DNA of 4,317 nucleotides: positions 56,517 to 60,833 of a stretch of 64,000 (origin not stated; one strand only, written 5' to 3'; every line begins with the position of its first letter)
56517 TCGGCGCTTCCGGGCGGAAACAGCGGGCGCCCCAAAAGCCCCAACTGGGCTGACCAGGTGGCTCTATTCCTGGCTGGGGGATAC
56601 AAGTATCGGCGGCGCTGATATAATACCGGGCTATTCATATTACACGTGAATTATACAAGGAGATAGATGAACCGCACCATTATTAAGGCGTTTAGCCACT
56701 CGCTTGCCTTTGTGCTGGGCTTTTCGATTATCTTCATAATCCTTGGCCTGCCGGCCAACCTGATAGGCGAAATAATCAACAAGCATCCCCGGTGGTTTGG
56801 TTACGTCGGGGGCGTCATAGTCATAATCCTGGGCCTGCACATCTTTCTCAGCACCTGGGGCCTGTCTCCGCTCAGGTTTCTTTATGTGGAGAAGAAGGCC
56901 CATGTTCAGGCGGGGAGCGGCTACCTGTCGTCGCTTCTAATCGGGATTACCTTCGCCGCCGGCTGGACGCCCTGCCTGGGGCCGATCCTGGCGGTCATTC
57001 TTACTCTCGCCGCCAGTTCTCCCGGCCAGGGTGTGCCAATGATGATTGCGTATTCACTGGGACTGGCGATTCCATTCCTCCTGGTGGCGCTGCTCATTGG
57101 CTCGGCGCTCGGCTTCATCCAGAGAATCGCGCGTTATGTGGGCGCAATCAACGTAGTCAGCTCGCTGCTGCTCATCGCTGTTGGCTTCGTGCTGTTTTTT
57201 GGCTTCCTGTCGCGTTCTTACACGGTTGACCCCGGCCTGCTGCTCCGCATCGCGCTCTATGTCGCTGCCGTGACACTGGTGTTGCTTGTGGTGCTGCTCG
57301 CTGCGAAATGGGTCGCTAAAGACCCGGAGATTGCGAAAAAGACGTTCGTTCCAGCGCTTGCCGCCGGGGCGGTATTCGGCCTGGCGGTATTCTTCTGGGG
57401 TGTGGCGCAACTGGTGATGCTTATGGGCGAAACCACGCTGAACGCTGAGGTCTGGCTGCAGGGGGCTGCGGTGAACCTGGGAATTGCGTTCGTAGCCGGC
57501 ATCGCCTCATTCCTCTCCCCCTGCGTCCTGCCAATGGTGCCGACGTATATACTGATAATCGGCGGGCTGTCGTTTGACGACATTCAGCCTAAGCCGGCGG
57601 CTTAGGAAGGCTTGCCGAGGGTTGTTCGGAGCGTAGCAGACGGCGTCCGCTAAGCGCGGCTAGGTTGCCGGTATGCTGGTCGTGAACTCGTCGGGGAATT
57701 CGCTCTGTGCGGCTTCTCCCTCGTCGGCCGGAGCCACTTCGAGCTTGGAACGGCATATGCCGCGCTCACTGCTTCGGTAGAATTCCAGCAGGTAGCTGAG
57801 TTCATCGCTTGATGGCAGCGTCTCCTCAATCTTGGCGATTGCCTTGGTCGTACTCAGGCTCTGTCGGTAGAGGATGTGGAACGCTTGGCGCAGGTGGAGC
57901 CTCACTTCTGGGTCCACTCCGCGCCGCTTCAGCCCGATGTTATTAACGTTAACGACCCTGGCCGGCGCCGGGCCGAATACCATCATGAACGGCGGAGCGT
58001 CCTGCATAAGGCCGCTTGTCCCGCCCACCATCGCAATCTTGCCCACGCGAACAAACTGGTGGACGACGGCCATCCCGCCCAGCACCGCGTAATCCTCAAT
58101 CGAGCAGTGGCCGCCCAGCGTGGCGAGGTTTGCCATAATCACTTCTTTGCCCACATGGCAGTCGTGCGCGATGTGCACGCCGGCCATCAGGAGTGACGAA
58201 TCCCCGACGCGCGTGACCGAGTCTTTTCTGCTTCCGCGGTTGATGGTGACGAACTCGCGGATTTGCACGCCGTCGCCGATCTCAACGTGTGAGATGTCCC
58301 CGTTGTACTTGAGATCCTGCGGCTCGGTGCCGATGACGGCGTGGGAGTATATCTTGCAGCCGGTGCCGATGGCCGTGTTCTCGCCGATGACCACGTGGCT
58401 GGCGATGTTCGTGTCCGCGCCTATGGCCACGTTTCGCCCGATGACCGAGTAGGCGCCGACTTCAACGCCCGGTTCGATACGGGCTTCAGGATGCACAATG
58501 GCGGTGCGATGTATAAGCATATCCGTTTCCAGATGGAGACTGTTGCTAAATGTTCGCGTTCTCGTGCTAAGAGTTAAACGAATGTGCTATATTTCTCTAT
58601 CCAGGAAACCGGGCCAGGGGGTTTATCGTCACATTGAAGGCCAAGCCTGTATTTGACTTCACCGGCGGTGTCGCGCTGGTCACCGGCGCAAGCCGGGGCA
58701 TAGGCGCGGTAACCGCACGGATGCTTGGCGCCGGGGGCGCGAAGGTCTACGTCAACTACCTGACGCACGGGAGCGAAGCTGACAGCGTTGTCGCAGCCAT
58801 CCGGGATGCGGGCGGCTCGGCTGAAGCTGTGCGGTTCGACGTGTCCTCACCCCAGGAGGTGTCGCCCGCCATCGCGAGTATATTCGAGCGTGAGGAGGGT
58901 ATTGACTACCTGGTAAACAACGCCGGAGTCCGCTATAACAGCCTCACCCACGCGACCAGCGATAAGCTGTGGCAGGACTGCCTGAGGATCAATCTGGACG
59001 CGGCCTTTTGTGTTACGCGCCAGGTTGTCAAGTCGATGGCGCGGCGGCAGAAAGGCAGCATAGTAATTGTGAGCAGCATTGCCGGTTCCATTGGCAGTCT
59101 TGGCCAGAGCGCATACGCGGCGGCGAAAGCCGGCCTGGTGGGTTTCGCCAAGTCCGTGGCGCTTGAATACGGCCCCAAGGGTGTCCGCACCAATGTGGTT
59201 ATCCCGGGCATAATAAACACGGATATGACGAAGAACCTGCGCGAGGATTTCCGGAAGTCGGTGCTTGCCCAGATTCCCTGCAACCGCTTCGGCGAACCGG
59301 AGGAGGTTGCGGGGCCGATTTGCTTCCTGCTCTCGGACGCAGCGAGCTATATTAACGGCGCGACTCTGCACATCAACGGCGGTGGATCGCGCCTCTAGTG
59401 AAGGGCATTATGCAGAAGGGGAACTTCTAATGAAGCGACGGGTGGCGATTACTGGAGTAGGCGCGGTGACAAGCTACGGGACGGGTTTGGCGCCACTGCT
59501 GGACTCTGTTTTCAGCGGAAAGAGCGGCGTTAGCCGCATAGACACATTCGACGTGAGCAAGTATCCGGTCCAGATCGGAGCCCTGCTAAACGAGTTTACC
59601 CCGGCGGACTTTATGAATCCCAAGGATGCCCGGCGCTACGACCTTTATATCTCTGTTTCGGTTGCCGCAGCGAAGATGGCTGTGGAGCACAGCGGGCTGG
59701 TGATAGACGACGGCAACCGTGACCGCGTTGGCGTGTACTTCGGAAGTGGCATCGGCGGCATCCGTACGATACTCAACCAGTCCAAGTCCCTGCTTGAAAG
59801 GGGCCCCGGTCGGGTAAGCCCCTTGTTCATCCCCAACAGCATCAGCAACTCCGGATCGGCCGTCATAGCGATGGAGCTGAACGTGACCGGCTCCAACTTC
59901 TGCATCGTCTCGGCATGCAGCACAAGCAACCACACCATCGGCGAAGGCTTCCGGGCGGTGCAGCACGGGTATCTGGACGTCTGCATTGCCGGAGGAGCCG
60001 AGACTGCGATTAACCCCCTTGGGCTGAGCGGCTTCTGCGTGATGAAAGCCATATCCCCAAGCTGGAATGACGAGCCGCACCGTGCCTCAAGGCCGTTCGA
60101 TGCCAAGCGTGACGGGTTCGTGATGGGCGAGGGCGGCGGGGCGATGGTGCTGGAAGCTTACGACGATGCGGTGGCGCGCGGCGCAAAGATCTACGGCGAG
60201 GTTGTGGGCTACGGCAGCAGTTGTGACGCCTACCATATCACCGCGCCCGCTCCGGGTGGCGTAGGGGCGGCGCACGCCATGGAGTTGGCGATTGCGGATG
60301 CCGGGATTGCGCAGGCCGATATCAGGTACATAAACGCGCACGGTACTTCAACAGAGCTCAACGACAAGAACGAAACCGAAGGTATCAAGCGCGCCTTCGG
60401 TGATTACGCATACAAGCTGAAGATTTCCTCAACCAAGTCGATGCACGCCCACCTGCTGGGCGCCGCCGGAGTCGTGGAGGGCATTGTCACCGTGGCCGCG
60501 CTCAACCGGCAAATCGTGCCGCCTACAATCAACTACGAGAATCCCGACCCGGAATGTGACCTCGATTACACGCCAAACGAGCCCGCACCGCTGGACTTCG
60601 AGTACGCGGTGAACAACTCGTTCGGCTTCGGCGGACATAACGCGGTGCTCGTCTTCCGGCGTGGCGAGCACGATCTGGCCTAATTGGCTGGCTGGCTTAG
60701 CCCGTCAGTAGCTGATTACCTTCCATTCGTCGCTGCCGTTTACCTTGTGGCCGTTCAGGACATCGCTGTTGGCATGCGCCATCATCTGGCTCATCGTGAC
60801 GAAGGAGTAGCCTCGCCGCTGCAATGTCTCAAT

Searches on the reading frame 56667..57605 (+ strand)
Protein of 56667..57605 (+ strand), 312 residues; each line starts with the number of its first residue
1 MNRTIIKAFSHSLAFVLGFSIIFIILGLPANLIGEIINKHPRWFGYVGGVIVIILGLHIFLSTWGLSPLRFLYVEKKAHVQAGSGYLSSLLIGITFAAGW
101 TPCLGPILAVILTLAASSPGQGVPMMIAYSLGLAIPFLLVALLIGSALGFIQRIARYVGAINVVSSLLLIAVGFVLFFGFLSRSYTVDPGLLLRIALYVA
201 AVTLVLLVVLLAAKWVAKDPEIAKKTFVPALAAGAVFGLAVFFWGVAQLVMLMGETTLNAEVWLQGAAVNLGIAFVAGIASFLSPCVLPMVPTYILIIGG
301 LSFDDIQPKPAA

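Call 33: search_protein_families(library=pfam, proteins=[window:56667-57605:+], max_evalue=0.0001)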
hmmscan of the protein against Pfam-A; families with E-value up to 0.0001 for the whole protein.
window:56667-57605:+ (312 aa): 2 families
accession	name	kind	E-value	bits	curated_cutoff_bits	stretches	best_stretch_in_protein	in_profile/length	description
PF02683.22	DsbD_TM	-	6.8e-09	35.8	27.1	1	6-176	42-214/219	Cytochrome C biogenesis protein transmembrane domain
PF13386.12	DsbD_2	-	2.1e-06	28.2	24.9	1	9-172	33-196/199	Cytochrome C biogenesis protein transmembrane region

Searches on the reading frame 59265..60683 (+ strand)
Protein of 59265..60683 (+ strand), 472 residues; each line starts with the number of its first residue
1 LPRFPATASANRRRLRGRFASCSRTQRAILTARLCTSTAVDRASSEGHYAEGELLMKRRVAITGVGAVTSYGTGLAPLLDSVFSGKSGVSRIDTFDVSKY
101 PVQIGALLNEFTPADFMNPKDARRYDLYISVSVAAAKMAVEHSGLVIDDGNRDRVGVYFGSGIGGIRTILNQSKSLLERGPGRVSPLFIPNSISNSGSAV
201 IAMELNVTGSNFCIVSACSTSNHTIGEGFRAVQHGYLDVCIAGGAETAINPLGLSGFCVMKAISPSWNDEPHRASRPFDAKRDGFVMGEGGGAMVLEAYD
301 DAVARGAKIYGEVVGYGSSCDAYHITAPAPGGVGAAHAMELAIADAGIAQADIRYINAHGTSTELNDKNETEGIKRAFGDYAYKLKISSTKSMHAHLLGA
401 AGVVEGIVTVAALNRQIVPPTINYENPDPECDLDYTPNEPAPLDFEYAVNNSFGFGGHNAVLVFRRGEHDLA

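Call 33: search_protein_families(library=pfam, proteins=[window:59265-60683:+], max_evalue=0.0001)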
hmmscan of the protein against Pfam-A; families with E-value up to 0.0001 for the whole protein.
window:59265-60683:+ (472 aa): 2 families
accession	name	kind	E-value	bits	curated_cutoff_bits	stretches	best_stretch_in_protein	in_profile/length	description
PF00109.32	ketoacyl-synt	-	1.7e-46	159.3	20.8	1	58-302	2-252/252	Beta-ketoacyl synthase, N-terminal domain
PF02801.28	Ketoacyl-synt_C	-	2e-37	128.3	20.8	1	310-425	1-119/119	Beta-ketoacyl synthase, C-terminal domain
